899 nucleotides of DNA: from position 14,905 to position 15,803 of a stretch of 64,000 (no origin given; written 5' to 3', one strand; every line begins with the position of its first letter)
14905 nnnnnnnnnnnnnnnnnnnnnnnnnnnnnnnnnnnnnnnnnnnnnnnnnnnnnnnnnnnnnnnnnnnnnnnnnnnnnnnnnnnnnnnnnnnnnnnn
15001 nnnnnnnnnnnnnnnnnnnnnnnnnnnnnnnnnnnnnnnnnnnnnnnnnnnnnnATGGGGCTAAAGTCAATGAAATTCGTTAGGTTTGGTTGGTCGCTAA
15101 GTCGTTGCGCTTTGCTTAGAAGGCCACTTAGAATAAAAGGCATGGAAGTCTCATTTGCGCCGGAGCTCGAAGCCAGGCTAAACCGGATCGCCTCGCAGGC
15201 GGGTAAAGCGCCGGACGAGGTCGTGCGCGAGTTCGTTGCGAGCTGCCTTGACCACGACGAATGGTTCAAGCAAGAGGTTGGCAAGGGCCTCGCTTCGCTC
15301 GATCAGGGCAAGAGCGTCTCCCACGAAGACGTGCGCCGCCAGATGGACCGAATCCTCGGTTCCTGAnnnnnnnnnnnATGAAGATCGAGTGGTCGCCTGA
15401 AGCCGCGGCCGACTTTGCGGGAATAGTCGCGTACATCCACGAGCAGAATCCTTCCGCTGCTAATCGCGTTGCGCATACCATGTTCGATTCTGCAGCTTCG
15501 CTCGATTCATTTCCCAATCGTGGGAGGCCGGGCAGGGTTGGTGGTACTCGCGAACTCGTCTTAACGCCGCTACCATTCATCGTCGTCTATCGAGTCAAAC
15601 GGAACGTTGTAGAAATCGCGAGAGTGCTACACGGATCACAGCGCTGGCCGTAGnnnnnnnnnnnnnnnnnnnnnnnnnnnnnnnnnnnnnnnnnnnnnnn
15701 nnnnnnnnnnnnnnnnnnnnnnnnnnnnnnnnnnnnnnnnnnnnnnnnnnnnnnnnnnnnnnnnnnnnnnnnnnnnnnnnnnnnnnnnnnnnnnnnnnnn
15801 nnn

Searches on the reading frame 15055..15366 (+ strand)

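Call 4: search_protein_families(library=pfam, proteins=[window:15055-15366:+], max_evalue=1)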
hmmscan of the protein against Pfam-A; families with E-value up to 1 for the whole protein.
window:15055-15366:+ (103 aa): 1 family
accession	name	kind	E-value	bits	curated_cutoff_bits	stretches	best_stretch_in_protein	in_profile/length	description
PF19771.4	DUF6257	-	0.12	12.6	26.2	0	85-101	32-48/61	Family of unknown function (DUF6257)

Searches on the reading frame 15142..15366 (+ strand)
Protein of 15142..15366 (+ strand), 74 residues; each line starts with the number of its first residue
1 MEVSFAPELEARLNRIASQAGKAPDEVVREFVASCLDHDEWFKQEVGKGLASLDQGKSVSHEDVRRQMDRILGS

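Call 72: search_protein_families(library=phrogs, proteins=[window:15142-15366:+], max_evalue=0.01)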
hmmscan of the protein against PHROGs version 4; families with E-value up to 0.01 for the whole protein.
window:15142-15366:+ (74 aa): 4 families
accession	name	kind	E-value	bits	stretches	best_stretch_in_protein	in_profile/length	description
phrog_28287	-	unknown function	1.5e-05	26.1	1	27-68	53-97/113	-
phrog_25976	-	unknown function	0.00066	20.8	1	9-70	25-86/90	-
phrog_7325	-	transcription regulation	0.0012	19.9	1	6-52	64-110/151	CopG-like transcriptional repressor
phrog_5333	-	unknown function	0.004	18.3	1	2-33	5-36/64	-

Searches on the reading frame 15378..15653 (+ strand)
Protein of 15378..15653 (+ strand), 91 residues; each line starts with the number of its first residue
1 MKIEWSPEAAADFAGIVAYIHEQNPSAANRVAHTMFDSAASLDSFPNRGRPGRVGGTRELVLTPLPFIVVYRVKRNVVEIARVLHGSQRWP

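Call 4: search_protein_families(library=pfam, proteins=[window:15378-15653:+], max_evalue=1)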
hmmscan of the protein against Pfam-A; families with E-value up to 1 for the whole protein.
window:15378-15653:+ (91 aa): 1 family
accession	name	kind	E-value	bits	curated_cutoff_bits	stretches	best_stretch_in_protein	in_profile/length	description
PF05016.21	ParE_toxin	-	4.6e-18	66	23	1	3-90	1-89/89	ParE toxin of type II toxin-antitoxin system, parDE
